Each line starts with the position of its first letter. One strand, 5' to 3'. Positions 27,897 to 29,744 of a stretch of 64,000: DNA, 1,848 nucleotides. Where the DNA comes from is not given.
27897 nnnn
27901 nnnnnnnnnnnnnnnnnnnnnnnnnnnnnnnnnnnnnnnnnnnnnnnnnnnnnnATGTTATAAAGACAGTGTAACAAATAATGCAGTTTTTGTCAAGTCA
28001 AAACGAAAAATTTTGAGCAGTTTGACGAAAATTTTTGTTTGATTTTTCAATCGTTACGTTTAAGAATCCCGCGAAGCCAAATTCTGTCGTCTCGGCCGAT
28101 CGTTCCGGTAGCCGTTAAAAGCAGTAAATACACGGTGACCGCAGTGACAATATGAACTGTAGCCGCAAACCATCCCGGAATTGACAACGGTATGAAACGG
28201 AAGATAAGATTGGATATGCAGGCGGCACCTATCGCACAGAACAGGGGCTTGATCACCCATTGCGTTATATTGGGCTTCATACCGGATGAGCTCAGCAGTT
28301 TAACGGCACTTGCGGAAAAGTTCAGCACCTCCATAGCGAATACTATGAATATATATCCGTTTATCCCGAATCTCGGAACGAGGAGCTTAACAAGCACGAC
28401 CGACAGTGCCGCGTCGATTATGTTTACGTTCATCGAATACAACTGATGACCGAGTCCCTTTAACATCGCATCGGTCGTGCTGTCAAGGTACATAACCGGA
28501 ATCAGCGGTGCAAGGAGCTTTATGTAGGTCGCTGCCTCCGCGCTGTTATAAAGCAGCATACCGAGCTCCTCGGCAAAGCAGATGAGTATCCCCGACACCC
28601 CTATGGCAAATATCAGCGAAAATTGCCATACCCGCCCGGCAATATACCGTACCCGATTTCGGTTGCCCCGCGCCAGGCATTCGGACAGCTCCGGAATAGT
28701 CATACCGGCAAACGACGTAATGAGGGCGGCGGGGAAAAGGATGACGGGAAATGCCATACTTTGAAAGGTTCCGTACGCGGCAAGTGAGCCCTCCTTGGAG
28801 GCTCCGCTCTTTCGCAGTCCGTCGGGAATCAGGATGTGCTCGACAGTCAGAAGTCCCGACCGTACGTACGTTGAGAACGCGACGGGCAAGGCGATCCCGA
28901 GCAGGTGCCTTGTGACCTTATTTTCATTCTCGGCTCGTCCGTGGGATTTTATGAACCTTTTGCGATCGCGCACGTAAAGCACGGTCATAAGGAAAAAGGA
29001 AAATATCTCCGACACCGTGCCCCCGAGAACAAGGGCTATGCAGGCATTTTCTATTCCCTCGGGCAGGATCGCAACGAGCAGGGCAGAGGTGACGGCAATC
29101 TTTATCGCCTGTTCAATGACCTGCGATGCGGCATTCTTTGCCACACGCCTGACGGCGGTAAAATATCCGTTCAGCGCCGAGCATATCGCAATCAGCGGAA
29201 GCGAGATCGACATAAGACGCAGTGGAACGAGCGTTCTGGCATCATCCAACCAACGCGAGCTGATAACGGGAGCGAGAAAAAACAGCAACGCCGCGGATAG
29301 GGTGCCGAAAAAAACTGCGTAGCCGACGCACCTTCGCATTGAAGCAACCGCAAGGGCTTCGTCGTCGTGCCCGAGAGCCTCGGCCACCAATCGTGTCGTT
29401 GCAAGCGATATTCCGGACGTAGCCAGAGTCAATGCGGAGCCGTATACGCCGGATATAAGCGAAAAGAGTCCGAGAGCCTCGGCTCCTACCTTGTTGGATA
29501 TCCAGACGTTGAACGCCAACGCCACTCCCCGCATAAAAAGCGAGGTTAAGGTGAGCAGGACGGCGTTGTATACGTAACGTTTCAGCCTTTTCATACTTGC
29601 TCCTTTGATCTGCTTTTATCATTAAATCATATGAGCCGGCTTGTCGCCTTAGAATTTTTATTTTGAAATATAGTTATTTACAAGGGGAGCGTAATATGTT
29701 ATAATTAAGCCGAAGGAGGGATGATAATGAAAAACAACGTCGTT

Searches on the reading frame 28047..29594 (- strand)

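Call 21: search_protein_families(library=pfam, proteins=[window:28047-29594:-], max_evalue=0.01)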
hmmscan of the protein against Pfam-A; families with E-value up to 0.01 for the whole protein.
window:28047-29594:- (515 aa): 2 families
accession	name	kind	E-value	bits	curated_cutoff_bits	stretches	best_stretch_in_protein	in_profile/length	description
PF01943.22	Polysacc_synt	-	4.9e-15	56.1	28.2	1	10-304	4-271/274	Polysaccharide biosynthesis protein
PF01554.23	MatE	-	2e-13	50.8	24.9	2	270-401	27-158/161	MatE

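Call 64: search_protein_families(library=ncbifam, proteins=[window:28047-29594:-], max_evalue=0.01)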
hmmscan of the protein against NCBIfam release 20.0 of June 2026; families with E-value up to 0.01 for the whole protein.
window:28047-29594:- (515 aa): 2 families
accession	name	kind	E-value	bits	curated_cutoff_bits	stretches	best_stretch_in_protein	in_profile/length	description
TIGR02900.1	spore_V_B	equivalog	2.5e-80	270.6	372.3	1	8-492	2-488/488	stage V sporulation protein B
TIGR00797.1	matE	subfamily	9.2e-15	54.4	147.4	2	125-413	115-394/396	MATE family efflux transporter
